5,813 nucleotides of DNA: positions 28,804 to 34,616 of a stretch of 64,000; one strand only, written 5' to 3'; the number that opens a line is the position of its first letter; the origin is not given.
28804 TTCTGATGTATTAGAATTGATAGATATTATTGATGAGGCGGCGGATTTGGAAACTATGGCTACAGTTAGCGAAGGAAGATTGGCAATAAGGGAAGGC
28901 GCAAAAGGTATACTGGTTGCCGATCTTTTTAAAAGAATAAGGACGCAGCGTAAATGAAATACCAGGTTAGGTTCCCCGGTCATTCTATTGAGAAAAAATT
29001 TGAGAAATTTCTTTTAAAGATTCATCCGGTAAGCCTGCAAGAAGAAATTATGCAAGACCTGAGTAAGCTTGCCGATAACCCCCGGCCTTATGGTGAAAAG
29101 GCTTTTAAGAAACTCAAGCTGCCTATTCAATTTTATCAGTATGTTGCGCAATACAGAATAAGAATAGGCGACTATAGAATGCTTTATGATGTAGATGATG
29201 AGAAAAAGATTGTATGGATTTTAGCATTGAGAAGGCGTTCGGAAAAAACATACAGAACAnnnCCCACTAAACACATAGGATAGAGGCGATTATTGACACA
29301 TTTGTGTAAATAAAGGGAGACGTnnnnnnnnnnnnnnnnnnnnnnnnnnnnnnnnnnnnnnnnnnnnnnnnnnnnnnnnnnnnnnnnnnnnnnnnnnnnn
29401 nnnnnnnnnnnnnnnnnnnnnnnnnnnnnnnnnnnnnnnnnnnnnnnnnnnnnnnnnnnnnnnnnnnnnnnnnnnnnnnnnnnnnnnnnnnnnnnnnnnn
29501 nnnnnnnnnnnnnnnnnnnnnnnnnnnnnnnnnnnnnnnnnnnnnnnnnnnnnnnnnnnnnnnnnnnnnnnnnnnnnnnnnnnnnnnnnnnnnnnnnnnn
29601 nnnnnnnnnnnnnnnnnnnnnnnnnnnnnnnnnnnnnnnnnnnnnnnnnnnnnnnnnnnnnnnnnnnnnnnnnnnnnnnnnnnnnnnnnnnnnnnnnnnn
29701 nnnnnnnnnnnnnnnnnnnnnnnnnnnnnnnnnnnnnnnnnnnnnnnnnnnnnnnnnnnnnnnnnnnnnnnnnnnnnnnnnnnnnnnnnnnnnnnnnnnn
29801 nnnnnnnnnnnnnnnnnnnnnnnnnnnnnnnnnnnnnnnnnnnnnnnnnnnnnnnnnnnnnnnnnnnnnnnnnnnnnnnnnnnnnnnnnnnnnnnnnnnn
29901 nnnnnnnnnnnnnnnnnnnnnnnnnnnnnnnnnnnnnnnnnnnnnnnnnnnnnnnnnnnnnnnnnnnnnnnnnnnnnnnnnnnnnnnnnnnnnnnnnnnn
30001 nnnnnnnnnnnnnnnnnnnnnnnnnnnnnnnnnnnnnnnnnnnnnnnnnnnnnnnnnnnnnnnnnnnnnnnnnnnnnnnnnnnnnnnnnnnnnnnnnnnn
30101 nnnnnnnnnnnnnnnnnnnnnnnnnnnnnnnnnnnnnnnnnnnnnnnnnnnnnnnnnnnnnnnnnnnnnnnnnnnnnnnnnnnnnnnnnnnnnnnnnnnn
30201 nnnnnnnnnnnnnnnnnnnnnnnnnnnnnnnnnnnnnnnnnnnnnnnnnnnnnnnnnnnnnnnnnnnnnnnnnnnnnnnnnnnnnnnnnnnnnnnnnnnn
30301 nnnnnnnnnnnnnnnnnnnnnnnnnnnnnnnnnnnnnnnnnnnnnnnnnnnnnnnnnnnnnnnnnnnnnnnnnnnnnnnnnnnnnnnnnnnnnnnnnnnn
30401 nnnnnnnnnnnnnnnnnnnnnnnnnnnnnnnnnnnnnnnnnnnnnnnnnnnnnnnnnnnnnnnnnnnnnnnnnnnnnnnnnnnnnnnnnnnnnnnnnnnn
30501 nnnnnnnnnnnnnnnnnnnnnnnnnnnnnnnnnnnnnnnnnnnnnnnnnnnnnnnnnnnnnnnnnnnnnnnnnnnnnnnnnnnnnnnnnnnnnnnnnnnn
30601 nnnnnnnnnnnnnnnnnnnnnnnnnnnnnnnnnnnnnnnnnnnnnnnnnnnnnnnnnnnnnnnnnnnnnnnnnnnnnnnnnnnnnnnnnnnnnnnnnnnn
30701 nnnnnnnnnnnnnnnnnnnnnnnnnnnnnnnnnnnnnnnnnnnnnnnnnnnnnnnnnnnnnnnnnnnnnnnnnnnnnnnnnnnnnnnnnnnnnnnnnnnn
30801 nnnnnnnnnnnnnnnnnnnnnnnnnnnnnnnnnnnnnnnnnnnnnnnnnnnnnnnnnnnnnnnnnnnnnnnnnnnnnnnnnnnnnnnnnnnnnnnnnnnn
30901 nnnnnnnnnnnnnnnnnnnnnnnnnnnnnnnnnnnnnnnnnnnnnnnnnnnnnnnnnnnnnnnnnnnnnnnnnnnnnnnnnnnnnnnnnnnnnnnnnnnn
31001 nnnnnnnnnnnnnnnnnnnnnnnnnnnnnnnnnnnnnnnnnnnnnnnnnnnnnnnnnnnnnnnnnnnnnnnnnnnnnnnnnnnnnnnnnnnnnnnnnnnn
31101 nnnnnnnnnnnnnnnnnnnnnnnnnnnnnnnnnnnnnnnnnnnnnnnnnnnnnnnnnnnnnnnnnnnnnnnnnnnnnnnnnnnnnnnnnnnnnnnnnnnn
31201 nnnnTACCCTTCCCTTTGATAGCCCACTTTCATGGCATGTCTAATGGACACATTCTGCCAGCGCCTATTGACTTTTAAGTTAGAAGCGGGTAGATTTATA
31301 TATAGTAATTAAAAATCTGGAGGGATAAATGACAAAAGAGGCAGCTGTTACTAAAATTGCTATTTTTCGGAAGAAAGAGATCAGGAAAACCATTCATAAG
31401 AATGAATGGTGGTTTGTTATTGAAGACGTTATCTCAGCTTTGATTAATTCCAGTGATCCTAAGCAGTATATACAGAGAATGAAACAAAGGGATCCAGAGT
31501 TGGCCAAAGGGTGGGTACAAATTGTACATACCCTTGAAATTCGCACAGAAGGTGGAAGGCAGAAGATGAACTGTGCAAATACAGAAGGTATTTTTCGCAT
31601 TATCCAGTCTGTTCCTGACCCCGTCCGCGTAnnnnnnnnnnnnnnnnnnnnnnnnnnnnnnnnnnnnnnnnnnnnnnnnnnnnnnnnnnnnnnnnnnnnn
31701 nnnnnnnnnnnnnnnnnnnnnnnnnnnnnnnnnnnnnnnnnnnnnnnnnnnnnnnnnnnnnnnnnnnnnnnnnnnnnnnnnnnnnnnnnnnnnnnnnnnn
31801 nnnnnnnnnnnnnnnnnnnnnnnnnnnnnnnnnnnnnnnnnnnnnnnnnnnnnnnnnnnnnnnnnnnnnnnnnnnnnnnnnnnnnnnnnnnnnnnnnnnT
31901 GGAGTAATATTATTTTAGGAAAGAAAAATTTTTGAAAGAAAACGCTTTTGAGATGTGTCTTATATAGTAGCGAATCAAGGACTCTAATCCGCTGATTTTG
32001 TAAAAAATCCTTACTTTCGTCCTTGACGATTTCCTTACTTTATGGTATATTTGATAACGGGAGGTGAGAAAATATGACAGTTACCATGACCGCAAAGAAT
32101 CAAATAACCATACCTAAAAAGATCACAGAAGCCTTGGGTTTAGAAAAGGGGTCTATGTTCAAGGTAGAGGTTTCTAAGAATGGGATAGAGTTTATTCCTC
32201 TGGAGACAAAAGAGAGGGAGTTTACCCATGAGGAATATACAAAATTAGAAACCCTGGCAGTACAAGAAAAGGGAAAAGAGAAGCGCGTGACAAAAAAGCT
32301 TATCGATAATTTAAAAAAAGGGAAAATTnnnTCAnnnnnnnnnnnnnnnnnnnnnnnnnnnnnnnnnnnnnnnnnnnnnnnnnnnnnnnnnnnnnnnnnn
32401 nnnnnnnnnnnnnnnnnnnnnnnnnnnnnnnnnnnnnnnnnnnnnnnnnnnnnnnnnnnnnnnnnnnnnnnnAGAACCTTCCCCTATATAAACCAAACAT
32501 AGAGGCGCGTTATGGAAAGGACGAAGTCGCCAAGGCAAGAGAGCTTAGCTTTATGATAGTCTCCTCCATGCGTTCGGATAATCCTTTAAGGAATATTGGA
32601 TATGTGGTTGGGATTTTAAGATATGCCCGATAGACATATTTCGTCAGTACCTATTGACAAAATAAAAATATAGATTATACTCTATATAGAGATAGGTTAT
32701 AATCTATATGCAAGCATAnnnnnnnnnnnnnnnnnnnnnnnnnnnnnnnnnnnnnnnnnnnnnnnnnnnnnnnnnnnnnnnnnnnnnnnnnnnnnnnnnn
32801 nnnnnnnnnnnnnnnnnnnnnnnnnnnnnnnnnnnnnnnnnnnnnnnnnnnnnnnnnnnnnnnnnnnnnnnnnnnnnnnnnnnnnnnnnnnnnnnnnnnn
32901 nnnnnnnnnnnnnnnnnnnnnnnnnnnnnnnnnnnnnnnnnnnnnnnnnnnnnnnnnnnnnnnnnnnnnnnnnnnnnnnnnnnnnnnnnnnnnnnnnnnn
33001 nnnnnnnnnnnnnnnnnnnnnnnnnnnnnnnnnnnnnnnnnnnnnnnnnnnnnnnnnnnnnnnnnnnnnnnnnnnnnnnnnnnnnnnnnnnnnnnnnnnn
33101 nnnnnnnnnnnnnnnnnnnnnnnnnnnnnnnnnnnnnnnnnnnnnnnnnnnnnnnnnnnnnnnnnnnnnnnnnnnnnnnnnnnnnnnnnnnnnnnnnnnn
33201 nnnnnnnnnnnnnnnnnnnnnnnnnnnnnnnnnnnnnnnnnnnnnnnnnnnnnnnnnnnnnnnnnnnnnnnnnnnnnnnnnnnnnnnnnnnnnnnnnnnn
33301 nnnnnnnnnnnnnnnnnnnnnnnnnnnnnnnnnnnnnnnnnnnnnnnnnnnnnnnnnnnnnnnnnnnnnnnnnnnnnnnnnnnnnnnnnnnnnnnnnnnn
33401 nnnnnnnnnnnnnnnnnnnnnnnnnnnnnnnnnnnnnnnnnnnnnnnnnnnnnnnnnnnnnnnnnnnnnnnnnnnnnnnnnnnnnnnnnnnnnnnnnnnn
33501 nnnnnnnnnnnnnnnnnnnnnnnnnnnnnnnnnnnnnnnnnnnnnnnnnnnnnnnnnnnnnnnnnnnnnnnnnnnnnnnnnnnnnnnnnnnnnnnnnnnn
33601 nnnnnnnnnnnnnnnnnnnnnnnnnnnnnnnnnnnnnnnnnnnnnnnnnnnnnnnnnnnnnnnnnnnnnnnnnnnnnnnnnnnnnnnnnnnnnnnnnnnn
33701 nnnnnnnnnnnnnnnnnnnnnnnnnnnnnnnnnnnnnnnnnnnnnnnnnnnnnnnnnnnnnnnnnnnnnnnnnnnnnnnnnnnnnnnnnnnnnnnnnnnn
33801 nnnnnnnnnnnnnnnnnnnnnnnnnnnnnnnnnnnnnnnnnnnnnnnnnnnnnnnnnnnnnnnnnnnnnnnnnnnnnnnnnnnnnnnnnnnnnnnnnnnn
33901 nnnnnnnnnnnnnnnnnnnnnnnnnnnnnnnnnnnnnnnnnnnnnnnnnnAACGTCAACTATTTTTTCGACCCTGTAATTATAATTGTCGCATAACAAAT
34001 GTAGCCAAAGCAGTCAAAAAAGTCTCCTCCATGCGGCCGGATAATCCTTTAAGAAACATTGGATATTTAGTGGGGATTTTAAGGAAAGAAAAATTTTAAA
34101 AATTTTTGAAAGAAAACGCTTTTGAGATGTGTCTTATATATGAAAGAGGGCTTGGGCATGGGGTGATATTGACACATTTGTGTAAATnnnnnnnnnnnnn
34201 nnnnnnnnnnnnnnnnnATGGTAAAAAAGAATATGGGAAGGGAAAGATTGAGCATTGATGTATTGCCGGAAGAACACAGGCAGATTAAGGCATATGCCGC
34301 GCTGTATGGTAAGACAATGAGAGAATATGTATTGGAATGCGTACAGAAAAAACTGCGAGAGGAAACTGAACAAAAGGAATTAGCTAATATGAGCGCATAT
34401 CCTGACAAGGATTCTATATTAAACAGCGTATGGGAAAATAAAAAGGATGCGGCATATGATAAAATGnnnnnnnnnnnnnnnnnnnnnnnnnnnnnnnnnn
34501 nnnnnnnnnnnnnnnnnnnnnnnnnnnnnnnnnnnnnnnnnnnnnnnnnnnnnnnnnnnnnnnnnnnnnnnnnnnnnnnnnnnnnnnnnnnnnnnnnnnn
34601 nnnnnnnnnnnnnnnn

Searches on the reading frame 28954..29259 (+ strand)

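Call 70: search_protein_families(library=pfam, proteins=[window:28954-29259:+], max_evalue=0.001)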
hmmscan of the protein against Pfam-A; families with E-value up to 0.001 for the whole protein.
window:28954-29259:+ (102 aa): 2 families
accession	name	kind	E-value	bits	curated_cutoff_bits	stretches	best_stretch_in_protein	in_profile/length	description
PF05016.21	ParE_toxin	-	3.7e-10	40.7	23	1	13-97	4-87/89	ParE toxin of type II toxin-antitoxin system, parDE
PF05973.20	Gp49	-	0.00056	20.4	23.9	1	25-101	7-79/90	Phage derived protein Gp49-like (DUF891)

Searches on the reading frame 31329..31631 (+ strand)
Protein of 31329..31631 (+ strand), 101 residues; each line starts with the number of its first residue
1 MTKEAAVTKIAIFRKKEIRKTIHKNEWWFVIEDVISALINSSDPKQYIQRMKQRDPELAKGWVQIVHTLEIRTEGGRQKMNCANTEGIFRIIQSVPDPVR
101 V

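Call 5: search_protein_families(library=pfam, proteins=[window:31329-31631:+], max_evalue=0.01)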
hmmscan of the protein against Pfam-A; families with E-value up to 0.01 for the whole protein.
window:31329-31631:+ (101 aa): 1 family
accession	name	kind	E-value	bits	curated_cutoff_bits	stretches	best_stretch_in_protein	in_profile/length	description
PF02498.22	Bro-N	-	1.4e-08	35.6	25.6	1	17-98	1-81/96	BRO family, N-terminal domain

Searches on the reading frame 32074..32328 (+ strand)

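Call 5: search_protein_families(library=pfam, proteins=[window:32074-32328:+], max_evalue=0.01)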
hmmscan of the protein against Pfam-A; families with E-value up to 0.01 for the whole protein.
window:32074-32328:+ (85 aa): 1 family
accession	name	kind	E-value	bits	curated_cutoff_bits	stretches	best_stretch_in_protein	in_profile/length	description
PF04014.23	MazE_antitoxin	-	6.9e-07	29.6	24.7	1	4-39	3-39/48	Antidote-toxin recognition MazE, bacterial antitoxin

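Call 44: search_protein_families(library=padloc, proteins=[window:32074-32328:+], max_evalue=0.01)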
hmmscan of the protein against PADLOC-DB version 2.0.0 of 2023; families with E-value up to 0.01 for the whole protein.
window:32074-32328:+ (85 aa): 0 families

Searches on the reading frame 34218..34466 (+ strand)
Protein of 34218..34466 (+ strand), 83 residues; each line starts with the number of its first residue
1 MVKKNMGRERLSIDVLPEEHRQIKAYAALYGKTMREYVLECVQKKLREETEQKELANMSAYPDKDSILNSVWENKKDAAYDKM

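Call 5: search_protein_families(library=pfam, proteins=[window:34218-34466:+], max_evalue=0.01)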
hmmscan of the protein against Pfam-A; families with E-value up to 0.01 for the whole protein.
window:34218-34466:+ (83 aa): 3 families
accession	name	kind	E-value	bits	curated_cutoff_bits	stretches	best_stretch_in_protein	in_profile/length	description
PF09386.16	ParD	-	2.3e-14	54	27.3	1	10-60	3-53/80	Antitoxin ParD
PF21983.2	NikA-like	-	0.00018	22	27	1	9-54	5-50/72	Mobilization protein NikA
PF08681.18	TacA1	-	0.0031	17.9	21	1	10-53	1-44/80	Antitoxin TacA 1-like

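Call 44: search_protein_families(library=padloc, proteins=[window:34218-34466:+], max_evalue=0.01)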
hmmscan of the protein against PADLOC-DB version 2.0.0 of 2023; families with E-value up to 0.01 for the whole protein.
window:34218-34466:+ (83 aa): 0 families
